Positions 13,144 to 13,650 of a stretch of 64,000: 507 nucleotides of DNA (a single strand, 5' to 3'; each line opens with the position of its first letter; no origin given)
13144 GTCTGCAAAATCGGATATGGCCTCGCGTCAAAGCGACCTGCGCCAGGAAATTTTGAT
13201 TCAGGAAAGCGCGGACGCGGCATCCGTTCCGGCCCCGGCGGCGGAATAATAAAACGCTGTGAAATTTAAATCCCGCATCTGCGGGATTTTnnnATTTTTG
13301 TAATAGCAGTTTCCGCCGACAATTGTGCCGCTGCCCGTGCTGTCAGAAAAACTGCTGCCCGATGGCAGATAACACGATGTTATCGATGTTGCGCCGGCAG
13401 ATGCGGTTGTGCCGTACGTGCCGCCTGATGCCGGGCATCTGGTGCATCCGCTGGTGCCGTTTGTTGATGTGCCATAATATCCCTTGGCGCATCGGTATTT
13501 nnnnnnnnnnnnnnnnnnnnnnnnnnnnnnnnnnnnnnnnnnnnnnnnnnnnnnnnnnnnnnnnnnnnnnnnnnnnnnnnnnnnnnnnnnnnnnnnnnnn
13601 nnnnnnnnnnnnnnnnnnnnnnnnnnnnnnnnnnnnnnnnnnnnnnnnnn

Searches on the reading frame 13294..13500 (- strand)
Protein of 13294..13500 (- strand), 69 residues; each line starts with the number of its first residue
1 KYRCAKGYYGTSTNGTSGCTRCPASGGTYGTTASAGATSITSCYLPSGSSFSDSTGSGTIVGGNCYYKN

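Call 27: find_related_loci(query=A3, collection=genome_contigs, flank=3000)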
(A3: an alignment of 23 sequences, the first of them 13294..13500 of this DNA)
Query A3 (69 aa) in genome_contigs; peptide patterns used: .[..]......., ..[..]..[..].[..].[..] (x = any residue, [..] = any of these).
220 stretches matched a pattern; 174 encode a relative of the query (tblastn E <= 1e-3); the best 80 are kept; 80 distinct loci.
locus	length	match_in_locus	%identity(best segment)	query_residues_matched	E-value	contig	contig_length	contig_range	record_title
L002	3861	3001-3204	83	1-69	2e-31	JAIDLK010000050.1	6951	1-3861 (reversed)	MAG: Alphaproteobacteria bacterium isolate SC0338_S5_7 SC0338_S5_7_contig_50, whole genome shotgun sequence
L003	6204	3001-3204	81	2-69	4e-30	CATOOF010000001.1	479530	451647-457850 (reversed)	MAG TPA_asm: uncultured Alphaproteobacteria bacterium isolate MGG27543_1680015500 genome assembly, contig: SRR6440127_2,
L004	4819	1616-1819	81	1-69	4e-30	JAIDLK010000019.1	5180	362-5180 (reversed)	MAG: Alphaproteobacteria bacterium isolate SC0338_S5_7 SC0338_S5_7_contig_19, whole genome shotgun sequence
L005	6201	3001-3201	81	2-69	2e-29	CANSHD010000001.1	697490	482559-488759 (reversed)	MAG TPA_asm: uncultured Alphaproteobacteria bacterium isolate SRR15730559_bin.33_metawrap_v1.3_MAG genome assembly, cont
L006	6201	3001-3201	79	2-69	1e-28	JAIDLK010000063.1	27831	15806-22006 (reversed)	MAG: Alphaproteobacteria bacterium isolate SC0338_S5_7 SC0338_S5_7_contig_63, whole genome shotgun sequence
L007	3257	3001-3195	83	2-67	1e-28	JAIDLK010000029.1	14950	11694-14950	MAG: Alphaproteobacteria bacterium isolate SC0338_S5_7 SC0338_S5_7_contig_29, whole genome shotgun sequence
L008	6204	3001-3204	75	1-69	2e-27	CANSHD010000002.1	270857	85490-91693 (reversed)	MAG TPA_asm: uncultured Alphaproteobacteria bacterium isolate SRR15730559_bin.33_metawrap_v1.3_MAG genome assembly, cont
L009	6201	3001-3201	74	1-69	1e-26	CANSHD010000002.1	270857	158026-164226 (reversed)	MAG TPA_asm: uncultured Alphaproteobacteria bacterium isolate SRR15730559_bin.33_metawrap_v1.3_MAG genome assembly, cont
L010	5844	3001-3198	75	2-69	3e-26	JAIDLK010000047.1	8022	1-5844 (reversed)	MAG: Alphaproteobacteria bacterium isolate SC0338_S5_7 SC0338_S5_7_contig_47, whole genome shotgun sequence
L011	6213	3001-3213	72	1-69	7e-25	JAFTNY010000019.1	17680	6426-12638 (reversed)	MAG: Alphaproteobacteria bacterium isolate RGIG3991 Roe_deer_Cecum-4__c132243, whole genome shotgun sequence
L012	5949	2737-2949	71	1-69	4e-24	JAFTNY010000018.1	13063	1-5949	MAG: Alphaproteobacteria bacterium isolate RGIG3991 Roe_deer_Cecum-4__c125744, whole genome shotgun sequence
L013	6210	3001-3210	72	2-69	8e-24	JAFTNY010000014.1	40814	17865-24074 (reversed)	MAG: Alphaproteobacteria bacterium isolate RGIG3991 Roe_deer_Cecum-4__c113503, whole genome shotgun sequence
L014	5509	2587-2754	79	2-57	1e-23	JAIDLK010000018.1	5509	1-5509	MAG: Alphaproteobacteria bacterium isolate SC0338_S5_7 SC0338_S5_7_contig_18, whole genome shotgun sequence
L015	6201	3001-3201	72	2-69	6e-23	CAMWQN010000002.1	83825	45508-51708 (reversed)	MAG TPA_asm: uncultured Rickettsiales bacterium isolate SRR14411243_bin.1_metawrap_v1.3_MAG genome assembly, contig: NOD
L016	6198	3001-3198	65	2-69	6e-22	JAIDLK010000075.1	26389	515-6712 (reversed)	MAG: Alphaproteobacteria bacterium isolate SC0338_S5_7 SC0338_S5_7_contig_75, whole genome shotgun sequence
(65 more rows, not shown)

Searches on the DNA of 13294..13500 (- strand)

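Call 54: search_rna_families(sources=[L005, L022, L018, L013, L048, L025, L066, L045, L065, L067], threshold=evalue, max_evalue=10)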
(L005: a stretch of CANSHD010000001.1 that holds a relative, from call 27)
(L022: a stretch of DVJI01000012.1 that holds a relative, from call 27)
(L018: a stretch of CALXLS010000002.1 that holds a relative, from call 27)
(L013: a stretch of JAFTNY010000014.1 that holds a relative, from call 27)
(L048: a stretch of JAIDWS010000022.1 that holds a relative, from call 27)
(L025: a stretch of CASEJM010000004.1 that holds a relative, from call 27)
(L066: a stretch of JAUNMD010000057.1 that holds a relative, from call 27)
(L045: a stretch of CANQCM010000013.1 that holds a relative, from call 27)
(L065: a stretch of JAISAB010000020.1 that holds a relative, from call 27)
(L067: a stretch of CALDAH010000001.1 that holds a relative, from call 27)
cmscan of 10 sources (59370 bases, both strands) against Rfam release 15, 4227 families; matches with E-value up to 10: 25.
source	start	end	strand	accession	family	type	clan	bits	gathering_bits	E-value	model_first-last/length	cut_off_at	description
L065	2137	2222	-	RF00005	tRNA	Gene; tRNA;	CL00001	58.3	29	4.7e-10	1-71/71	no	tRNA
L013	2032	2248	-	RF04128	MIR8562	Gene; miRNA;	-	37.8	211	0.0027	60-197/242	no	MIR8562 microRNA precursor family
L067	2269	2348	-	RF02075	STnc230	Gene; sRNA;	-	33.4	50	0.43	1-83/83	no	Enterobacterial sRNA STnc230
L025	3200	3258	-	RF02064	STnc370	Gene; sRNA;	-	31.4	54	2.6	1-71/71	no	Enterobacterial sRNA STnc370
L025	3148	3237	+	RF02449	ncr1015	Gene; sRNA;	-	29.6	60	3.4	1-121/121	no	Bacillus sRNA ncr1015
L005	5543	5629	-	RF00106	RNAI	Gene; antisense;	-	29.1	47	0.21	1-102/102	no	RNAI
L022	2135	2211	-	RF02351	psRNA14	Gene; sRNA;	-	28.6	60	1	1-84/84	no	Proteobacteria sRNA psRNA14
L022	1449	1512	+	RF02064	STnc370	Gene; sRNA;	-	28.6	54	9.8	1-71/71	no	Enterobacterial sRNA STnc370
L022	2170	2244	-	RF02074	STnc240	Gene; sRNA;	-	27.7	55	5.9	1-77/77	no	Enterobacterial sRNA STnc240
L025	2387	2463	-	RF02891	AgrB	Gene; antisense;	-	26.1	40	3.4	1-84/84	no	ArsR-gov region gene B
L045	1643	1759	-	RF02748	FtrB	Gene; sRNA;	-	25.6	66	6.1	1-115/115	no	Francisella sRNA B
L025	2338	2416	+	RF01394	isrK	Gene; sRNA;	-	25.4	50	0.2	1-77/77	no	isrK Hfq binding RNA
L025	401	486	-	RF00512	Leu_leader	Cis-reg; leader;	-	25.3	50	0.56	1-148/148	no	Leucine operon leader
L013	3209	3269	-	RF01859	Phe_leader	Cis-reg; leader;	-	24.9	55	7.4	1-125/125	no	Phenylalanine leader peptide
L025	868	943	-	RF04091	mir-72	Gene; miRNA;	CL00133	24.8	60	0.34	1-70/70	no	mir-72 microRNA precursor family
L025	2340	2419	+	RF00513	Trp_leader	Cis-reg; leader;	-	24.5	41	1.2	1-100/100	no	Tryptophan operon leader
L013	3199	3244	+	RF02054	STnc420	Gene; sRNA;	-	23.7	70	3.2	1-58/58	no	Salmonella enterica sRNA STnc420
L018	2231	2336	+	RF00506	Thr_leader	Cis-reg; leader;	-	23.1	55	5.2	1-118/118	no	Threonine operon leader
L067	2269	2358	-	RF02076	STnc100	Gene; sRNA;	-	23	47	0.67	1-206/206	no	Gammaproteobacterial sRNA STnc100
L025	3191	3234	+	RF00125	IS128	Gene; sRNA;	-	21.4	80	4.4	152-198/209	no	IS128 RNA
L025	2387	2472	-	RF00513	Trp_leader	Cis-reg; leader;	-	21.4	41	7.8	1-100/100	no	Tryptophan operon leader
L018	5955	6029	+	RF00315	snoJ33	Gene; snRNA; snoRNA; CD-box;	-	21.3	45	8.2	1-81/81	no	Small nucleolar RNA J33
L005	4063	4117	-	RF01121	sR38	Gene; snRNA; snoRNA; CD-box;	-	20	50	2.4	1-59/59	no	Small nucleolar RNA sR38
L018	3293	3345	+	RF01128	sR43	Gene; snRNA; snoRNA; CD-box;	-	17.1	45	8.4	1-56/56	no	Small nucleolar RNA sR42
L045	606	687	+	RF01675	CrcZ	Gene; sRNA;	-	16.5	95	2.9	1-398/398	no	Pseudomonas sRNA CrcZ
